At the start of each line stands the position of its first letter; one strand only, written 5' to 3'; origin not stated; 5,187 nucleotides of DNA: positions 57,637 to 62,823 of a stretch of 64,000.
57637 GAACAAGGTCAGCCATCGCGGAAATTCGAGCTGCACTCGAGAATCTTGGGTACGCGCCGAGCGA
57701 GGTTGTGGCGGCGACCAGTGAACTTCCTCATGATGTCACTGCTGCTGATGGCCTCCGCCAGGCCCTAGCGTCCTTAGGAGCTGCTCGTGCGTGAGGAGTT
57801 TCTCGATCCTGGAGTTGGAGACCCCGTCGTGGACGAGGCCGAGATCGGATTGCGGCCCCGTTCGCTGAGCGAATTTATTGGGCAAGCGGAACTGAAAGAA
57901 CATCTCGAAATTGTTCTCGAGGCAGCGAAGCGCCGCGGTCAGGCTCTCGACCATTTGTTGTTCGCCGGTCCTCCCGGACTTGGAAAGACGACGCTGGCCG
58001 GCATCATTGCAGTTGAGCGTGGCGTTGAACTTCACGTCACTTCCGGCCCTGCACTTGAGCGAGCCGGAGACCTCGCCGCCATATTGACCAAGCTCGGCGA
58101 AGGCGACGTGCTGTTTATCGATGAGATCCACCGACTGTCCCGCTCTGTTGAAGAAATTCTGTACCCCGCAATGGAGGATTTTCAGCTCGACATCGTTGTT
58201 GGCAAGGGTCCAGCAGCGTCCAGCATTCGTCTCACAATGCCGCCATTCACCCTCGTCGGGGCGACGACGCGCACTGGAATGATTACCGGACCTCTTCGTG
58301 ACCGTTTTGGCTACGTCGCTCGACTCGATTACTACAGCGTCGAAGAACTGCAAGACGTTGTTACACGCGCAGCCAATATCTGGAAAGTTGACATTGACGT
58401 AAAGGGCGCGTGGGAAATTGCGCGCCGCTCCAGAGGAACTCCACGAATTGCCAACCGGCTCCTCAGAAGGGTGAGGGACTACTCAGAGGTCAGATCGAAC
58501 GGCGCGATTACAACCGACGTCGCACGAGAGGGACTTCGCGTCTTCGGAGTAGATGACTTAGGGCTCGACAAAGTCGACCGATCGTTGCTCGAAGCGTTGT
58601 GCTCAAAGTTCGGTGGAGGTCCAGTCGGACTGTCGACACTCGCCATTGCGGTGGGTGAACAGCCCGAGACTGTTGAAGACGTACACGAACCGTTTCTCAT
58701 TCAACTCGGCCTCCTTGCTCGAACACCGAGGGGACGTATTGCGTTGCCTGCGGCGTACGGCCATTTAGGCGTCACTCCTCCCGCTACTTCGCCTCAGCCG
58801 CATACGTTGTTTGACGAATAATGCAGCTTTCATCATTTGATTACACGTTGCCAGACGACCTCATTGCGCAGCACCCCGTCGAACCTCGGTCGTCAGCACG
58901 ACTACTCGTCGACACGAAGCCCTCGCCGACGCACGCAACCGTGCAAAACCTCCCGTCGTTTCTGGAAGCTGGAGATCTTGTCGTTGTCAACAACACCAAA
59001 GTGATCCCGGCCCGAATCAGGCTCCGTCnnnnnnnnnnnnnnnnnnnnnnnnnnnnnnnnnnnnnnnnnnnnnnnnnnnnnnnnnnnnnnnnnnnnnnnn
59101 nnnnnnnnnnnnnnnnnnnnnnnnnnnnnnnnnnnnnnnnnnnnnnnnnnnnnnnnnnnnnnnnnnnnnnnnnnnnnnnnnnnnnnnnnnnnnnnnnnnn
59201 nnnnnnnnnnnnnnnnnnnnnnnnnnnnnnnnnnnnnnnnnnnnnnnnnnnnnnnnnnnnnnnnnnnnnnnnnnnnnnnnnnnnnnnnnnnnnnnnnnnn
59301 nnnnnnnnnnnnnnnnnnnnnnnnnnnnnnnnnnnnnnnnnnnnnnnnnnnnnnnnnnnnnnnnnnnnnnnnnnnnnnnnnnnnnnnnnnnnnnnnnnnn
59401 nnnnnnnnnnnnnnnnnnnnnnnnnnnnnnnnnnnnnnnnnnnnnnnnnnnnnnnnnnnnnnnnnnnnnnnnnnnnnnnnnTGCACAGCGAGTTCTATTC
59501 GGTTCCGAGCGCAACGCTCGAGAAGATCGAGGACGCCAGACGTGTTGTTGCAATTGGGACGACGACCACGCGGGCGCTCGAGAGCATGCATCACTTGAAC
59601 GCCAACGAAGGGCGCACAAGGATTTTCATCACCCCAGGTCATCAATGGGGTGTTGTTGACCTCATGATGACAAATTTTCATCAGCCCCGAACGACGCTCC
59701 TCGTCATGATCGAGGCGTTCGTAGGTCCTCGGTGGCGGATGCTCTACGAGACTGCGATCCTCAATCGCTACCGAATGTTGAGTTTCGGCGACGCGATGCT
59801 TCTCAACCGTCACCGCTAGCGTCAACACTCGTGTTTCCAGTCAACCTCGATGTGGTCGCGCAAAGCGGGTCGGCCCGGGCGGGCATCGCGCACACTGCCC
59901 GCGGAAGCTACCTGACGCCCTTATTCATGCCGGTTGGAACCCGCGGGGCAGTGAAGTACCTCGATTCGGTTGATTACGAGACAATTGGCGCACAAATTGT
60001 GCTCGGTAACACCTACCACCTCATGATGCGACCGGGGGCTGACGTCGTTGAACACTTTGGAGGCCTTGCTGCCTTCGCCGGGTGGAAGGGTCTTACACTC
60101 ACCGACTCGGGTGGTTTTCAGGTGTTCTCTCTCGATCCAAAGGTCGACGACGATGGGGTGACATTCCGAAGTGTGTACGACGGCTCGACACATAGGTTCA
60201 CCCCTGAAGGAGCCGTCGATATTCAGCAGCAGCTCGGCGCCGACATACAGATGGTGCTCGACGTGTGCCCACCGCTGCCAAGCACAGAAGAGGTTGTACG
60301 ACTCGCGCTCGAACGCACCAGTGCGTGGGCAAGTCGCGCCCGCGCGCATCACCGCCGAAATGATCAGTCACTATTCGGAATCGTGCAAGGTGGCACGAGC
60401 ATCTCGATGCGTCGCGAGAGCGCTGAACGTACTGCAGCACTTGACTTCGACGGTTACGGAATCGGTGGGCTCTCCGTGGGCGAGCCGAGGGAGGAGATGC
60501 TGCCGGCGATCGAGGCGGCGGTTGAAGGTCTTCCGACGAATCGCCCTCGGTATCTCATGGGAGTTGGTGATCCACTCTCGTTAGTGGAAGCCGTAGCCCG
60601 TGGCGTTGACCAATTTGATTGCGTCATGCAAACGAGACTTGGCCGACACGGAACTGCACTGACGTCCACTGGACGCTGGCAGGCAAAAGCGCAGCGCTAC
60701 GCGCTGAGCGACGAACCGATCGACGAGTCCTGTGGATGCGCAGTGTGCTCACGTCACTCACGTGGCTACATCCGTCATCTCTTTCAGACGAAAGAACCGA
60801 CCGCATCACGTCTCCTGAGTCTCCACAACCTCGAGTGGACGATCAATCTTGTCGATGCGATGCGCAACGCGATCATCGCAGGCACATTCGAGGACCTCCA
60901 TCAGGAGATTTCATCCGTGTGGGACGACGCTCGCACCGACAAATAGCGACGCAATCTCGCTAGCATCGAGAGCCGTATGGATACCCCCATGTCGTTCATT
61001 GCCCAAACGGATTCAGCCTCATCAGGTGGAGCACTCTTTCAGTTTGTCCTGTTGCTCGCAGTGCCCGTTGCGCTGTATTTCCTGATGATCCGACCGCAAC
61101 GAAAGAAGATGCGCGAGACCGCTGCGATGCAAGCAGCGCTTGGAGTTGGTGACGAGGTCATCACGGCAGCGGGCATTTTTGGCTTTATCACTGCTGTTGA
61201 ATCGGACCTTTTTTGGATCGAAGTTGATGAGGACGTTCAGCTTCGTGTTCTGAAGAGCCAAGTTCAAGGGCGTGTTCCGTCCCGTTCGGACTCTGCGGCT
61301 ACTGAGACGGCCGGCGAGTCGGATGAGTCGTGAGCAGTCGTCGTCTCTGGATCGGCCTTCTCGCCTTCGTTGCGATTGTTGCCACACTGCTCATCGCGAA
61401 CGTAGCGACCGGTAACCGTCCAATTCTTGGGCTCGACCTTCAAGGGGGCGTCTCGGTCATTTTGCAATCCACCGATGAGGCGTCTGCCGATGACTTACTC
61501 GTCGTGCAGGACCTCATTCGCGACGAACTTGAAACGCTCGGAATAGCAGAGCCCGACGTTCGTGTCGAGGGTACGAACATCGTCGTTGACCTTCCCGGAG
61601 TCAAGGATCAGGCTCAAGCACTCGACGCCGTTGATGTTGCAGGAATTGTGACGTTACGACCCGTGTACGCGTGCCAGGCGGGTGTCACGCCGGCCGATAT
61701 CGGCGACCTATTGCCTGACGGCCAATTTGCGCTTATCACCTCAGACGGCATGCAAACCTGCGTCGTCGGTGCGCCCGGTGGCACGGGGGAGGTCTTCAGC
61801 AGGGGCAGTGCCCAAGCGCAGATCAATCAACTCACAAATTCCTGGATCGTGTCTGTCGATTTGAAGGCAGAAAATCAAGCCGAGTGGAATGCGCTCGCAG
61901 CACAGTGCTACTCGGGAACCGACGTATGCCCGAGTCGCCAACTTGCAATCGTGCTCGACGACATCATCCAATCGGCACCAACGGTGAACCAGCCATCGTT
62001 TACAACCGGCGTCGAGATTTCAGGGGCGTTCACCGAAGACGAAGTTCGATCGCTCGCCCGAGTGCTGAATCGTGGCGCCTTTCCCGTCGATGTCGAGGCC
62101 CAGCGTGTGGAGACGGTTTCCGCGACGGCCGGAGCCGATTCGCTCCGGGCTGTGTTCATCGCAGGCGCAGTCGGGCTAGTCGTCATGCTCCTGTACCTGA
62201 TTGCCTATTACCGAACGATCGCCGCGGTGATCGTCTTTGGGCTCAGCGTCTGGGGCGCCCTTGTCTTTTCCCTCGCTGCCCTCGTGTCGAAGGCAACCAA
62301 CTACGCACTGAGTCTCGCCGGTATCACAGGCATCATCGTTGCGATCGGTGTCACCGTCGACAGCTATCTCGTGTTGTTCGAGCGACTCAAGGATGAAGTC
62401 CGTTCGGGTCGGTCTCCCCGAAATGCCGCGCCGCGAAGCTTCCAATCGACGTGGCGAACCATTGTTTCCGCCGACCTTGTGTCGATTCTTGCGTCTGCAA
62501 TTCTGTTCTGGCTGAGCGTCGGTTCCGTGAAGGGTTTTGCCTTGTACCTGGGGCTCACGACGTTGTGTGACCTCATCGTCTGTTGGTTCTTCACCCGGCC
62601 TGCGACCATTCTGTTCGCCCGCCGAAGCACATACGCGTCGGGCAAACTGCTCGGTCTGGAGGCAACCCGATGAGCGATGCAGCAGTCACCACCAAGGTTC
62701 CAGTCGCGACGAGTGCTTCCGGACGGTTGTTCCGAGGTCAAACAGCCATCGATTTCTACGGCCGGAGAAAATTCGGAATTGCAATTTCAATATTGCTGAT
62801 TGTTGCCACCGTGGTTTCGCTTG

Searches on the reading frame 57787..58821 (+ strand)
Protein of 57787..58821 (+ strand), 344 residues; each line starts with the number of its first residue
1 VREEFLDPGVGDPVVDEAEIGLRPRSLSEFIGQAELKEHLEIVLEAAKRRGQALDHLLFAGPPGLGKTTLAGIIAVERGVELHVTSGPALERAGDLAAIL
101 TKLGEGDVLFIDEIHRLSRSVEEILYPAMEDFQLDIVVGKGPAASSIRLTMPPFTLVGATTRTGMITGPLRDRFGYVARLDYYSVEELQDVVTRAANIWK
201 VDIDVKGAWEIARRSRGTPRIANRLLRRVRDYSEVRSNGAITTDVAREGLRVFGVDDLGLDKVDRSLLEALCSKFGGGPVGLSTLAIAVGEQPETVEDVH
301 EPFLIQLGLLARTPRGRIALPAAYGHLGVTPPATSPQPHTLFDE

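Call 50: search_protein_families(library=pfam, proteins=[window:57787-58821:+], max_evalue=0.0001)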
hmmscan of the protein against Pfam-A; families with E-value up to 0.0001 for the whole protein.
window:57787-58821:+ (344 aa): 6 families
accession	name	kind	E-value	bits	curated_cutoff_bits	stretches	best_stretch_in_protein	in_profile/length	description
PF05496.18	RuvB_N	-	7.9e-77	256.9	27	1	22-180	1-159/159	Holliday junction DNA helicase RuvB P-loop domain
PF17864.7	AAA_lid_4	-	5.2e-30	103.5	27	1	183-256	1-74/74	RuvB AAA lid domain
PF05491.19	RuvB_C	-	3.3e-20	72.2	24.7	1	258-327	2-71/72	RuvB C-terminal winged helix domain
PF00004.35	AAA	-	3.1e-18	66.9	21.2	1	57-179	1-128/131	ATPase family associated with various cellular activities (AAA)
PF07728.20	AAA_5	-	7.4e-08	32.9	22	1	56-174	1-139/139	AAA domain (dynein-related subfamily)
PF01078.27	Mg_chelatase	-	3.2e-05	23.9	20.3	0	27-73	2-41/207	Magnesium chelatase, subunit ChlI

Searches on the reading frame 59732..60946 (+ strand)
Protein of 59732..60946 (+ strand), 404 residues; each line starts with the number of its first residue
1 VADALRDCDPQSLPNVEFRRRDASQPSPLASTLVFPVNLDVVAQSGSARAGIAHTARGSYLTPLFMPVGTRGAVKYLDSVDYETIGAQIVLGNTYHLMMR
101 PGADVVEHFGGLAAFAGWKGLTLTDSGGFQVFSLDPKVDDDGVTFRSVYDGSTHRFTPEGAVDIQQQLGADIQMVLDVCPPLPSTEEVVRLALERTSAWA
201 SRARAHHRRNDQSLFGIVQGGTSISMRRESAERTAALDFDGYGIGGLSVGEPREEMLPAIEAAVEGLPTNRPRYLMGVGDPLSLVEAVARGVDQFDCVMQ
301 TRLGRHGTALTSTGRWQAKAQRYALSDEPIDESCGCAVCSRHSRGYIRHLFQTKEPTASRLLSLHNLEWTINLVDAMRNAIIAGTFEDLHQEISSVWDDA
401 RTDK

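Call 50: search_protein_families(library=pfam, proteins=[window:59732-60946:+], max_evalue=0.0001)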
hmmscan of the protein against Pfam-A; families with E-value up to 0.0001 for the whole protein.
window:59732-60946:+ (404 aa): 1 family
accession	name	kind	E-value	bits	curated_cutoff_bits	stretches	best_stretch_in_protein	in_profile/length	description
PF01702.25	TGT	-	4e-136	454.2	26.3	1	48-395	3-353/357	Queuine tRNA-ribosyltransferase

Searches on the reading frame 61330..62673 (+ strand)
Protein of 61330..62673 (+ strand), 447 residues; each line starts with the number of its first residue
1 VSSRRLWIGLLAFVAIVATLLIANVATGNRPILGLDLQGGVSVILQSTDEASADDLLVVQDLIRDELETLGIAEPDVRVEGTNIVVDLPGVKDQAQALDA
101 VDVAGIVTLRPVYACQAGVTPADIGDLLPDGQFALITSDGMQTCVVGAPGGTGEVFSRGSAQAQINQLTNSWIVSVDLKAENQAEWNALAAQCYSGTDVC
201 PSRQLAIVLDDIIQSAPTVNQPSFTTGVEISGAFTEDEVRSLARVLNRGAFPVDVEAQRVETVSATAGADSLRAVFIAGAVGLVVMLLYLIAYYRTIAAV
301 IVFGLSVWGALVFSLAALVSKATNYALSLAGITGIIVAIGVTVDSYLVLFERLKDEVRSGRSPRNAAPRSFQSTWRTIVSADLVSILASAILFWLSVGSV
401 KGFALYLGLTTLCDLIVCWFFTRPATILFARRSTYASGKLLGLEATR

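Call 50: search_protein_families(library=pfam, proteins=[window:61330-62673:+], max_evalue=0.0001)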
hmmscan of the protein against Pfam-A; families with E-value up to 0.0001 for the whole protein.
window:61330-62673:+ (447 aa): 4 families
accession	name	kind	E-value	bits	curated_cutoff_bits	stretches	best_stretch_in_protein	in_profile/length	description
PF22599.2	SecDF_P1_head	-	2.1e-15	57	27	1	160-253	28-114/114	SecDF, P1 head subdomain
PF02355.23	SecD_SecF_C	-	2.4e-12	47.1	20.5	1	251-428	10-185/189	Protein export membrane protein SecD/SecF, C-terminal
PF03176.21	MMPL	-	3.6e-11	43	20.5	1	269-433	135-305/333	MMPL family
PF21760.3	SecD_1st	-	8e-08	32.1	27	1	63-101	8-47/60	Protein translocase subunit SecDF, P1 domain, N-terminal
